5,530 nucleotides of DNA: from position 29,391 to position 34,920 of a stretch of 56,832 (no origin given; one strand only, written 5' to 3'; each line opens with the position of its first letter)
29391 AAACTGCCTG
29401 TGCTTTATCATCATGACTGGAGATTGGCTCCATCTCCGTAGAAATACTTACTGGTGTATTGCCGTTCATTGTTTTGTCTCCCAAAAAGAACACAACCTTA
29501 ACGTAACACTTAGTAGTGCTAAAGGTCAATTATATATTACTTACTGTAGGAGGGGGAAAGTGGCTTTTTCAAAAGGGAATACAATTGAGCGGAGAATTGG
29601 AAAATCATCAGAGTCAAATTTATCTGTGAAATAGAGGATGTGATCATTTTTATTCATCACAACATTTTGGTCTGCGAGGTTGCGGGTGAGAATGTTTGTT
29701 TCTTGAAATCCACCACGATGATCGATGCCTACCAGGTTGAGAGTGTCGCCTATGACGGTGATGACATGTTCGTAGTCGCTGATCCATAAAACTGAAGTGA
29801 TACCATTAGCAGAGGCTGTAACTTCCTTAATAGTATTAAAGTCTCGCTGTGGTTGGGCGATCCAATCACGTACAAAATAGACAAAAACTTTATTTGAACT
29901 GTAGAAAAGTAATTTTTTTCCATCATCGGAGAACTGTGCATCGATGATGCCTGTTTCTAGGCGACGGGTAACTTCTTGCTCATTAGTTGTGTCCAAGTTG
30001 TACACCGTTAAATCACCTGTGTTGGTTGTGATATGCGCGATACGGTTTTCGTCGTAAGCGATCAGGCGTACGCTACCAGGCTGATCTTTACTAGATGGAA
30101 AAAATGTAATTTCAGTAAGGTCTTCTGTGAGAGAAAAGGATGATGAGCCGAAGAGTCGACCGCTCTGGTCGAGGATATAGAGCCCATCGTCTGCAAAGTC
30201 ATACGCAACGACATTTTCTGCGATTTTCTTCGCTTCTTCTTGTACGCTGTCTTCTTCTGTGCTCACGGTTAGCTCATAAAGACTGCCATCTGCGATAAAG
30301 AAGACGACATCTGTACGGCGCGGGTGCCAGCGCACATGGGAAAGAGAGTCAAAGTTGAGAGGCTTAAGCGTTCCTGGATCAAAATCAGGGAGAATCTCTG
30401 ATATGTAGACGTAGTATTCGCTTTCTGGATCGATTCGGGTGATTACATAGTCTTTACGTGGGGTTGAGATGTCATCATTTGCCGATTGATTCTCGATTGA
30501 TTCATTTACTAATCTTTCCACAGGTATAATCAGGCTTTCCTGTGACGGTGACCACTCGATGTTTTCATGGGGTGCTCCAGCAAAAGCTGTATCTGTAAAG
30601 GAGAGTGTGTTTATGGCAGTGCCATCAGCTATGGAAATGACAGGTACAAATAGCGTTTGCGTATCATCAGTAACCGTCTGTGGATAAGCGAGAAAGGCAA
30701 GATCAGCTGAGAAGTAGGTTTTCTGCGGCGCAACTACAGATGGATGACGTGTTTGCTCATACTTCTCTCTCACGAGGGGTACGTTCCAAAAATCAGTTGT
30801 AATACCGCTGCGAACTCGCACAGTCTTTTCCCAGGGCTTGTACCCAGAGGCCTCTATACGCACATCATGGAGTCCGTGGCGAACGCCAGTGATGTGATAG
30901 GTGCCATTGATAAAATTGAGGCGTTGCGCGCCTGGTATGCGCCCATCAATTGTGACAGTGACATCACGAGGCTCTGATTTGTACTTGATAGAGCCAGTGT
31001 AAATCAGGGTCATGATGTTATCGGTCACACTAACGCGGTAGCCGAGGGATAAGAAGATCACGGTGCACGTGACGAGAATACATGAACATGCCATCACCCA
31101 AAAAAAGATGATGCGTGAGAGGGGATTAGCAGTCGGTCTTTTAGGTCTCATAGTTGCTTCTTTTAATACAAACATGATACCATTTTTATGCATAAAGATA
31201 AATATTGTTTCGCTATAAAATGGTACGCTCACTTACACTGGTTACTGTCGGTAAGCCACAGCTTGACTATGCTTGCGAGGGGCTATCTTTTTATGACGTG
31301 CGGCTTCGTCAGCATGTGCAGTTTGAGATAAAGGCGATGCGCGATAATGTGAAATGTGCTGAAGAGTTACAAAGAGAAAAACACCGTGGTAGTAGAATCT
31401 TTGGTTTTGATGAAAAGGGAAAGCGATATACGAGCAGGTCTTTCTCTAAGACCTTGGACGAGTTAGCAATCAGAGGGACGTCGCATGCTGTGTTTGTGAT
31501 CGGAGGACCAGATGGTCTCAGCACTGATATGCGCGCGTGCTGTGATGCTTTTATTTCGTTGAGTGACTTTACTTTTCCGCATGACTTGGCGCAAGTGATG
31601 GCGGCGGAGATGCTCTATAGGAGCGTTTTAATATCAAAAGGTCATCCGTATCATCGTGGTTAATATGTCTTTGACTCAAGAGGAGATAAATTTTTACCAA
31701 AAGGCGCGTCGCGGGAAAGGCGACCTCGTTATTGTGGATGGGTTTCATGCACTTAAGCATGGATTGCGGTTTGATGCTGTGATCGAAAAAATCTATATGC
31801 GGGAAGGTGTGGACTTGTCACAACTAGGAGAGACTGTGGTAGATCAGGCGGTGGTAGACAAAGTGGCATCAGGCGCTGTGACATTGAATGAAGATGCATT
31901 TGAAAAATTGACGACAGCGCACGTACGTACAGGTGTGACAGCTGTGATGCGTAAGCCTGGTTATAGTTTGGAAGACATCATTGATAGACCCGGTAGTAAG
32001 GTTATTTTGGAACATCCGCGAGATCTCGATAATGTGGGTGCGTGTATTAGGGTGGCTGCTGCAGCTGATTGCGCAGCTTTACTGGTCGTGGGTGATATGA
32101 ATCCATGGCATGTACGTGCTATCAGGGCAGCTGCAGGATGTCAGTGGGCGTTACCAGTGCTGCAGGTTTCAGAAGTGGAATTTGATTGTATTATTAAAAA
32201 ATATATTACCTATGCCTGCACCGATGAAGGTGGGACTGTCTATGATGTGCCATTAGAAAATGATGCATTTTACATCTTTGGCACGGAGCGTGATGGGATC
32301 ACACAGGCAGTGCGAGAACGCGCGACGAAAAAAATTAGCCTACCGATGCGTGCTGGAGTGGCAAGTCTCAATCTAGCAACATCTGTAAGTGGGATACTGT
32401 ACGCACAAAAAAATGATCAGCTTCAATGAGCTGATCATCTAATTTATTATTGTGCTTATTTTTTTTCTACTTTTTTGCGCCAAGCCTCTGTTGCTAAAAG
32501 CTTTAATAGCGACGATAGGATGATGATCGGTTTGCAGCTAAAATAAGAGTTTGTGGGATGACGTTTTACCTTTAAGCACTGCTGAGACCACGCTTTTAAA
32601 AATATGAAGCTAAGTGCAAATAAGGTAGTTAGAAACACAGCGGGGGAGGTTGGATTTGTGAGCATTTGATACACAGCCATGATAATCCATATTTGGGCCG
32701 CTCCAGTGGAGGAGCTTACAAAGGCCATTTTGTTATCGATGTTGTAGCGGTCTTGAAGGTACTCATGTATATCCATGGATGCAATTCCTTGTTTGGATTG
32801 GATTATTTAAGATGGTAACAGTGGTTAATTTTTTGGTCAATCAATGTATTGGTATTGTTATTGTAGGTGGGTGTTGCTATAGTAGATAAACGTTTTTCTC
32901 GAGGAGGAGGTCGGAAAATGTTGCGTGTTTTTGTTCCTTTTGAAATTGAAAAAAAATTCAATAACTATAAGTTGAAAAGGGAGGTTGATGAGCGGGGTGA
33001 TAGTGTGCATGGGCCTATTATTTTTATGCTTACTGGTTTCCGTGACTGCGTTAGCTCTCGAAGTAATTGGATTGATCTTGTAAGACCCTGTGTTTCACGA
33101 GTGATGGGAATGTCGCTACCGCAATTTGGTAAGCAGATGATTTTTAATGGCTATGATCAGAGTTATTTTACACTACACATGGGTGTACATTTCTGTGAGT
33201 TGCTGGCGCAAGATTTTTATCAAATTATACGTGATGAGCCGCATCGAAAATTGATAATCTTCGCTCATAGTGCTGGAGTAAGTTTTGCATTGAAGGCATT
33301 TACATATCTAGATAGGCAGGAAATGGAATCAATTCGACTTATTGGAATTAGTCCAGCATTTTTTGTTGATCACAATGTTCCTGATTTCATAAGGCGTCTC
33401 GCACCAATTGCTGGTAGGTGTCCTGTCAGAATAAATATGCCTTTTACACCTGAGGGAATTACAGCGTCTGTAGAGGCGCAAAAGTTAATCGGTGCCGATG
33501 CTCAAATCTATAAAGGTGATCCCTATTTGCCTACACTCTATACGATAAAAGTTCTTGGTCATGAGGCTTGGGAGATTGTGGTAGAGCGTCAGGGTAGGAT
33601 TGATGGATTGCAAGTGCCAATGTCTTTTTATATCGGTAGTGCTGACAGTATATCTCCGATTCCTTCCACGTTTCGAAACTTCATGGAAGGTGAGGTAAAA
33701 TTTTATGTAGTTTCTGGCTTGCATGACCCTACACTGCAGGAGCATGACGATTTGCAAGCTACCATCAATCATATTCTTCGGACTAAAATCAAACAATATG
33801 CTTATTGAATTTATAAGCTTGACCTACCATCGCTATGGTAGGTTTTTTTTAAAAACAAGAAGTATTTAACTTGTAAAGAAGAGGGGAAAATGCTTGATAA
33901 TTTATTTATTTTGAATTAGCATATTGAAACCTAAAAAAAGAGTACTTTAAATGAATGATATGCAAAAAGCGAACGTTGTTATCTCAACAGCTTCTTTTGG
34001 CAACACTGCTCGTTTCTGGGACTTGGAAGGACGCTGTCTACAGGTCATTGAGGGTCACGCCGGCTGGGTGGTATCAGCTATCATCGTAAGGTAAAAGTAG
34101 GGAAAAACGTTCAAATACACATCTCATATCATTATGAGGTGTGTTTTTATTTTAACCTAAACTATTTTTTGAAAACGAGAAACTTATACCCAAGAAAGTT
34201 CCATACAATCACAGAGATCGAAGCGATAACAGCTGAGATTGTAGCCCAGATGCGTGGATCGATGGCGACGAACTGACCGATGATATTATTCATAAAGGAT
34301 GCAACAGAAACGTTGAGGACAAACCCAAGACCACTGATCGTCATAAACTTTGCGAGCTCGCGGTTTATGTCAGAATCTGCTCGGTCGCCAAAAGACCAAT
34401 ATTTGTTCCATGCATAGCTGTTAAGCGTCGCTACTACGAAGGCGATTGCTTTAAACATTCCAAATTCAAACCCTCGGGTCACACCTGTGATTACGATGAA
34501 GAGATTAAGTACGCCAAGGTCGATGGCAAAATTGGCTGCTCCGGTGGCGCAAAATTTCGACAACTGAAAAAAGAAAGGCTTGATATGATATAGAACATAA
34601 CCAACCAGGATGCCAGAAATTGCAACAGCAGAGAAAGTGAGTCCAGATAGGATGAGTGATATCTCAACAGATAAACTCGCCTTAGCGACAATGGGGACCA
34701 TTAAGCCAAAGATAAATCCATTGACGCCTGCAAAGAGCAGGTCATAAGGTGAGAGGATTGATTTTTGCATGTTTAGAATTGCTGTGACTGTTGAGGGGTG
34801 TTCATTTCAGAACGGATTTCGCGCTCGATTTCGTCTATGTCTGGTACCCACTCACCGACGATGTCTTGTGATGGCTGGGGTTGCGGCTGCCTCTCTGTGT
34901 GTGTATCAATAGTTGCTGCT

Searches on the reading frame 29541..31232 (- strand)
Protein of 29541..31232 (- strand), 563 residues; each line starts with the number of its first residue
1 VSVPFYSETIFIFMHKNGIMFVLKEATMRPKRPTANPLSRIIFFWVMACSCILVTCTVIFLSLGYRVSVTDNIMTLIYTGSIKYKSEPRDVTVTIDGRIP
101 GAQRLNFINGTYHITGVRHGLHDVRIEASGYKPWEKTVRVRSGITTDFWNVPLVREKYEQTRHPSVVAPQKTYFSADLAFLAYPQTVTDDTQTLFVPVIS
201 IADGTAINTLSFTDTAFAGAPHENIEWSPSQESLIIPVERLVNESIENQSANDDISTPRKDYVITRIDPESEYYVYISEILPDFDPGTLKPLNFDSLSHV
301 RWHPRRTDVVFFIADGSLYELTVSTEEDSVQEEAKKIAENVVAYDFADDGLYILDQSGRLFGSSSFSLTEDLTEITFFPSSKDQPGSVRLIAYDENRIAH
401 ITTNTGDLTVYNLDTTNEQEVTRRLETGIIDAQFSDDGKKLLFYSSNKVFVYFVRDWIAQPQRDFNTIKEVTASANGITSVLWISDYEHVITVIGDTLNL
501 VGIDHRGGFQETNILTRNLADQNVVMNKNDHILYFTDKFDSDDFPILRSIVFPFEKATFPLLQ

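Call 38: search_protein_families(library=pfam, proteins=[window:29541-31232:-], max_evalue=0.001)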
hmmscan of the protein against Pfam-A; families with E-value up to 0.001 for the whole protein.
window:29541-31232:- (563 aa): 3 families
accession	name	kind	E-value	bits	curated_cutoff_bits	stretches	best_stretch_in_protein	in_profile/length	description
PF08308.17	PEGA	-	1.1e-06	28.9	20.8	1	80-148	2-63/71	PEGA domain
PF23414.1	Beta-prop_EML_2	-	5e-05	23.3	90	0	395-497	50-146/266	Echinoderm microtubule-associated protein second beta-propeller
PF13620.12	CarboxypepD_reg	-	0.00014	22.6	32.3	1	109-151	37-79/82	Carboxypeptidase regulatory-like domain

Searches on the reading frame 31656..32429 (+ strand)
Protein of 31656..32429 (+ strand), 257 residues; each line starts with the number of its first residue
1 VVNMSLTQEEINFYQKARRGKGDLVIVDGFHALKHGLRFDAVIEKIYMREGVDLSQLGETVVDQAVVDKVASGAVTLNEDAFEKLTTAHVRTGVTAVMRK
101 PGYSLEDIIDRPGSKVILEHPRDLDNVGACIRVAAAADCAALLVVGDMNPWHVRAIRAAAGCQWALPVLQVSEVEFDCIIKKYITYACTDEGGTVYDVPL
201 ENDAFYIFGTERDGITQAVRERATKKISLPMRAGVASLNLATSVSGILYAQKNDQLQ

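Call 77: search_protein_families(library=pfam, proteins=[window:31656-32429:+], max_evalue=0.00001)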
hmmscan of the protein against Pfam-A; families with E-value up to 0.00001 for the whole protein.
window:31656-32429:+ (257 aa): 1 family
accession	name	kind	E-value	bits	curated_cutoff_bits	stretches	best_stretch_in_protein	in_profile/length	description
PF00588.24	SpoU_methylase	-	8.6e-25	87.9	29.7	1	116-249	4-142/142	SpoU rRNA Methylase family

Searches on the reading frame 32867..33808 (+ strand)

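Call 38: search_protein_families(library=pfam, proteins=[window:32867-33808:+], max_evalue=0.001)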
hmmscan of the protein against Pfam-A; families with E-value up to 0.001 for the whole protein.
window:32867-33808:+ (313 aa): 1 family
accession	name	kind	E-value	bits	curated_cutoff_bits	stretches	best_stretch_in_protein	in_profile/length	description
PF12146.15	Hydrolase_4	-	6.4e-09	35.9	27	1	117-268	65-210/239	Serine aminopeptidase, S33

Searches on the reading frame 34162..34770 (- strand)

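Call 38: search_protein_families(library=pfam, proteins=[window:34162-34770:-], max_evalue=0.001)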
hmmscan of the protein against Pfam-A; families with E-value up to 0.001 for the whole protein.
window:34162-34770:- (202 aa): 1 family
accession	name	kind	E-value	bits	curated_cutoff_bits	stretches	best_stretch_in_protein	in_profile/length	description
PF04138.20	GtrA_DPMS_TM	-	7.7e-19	68.5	26.1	1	72-200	1-117/117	GtrA/DPMS, transmembrane domain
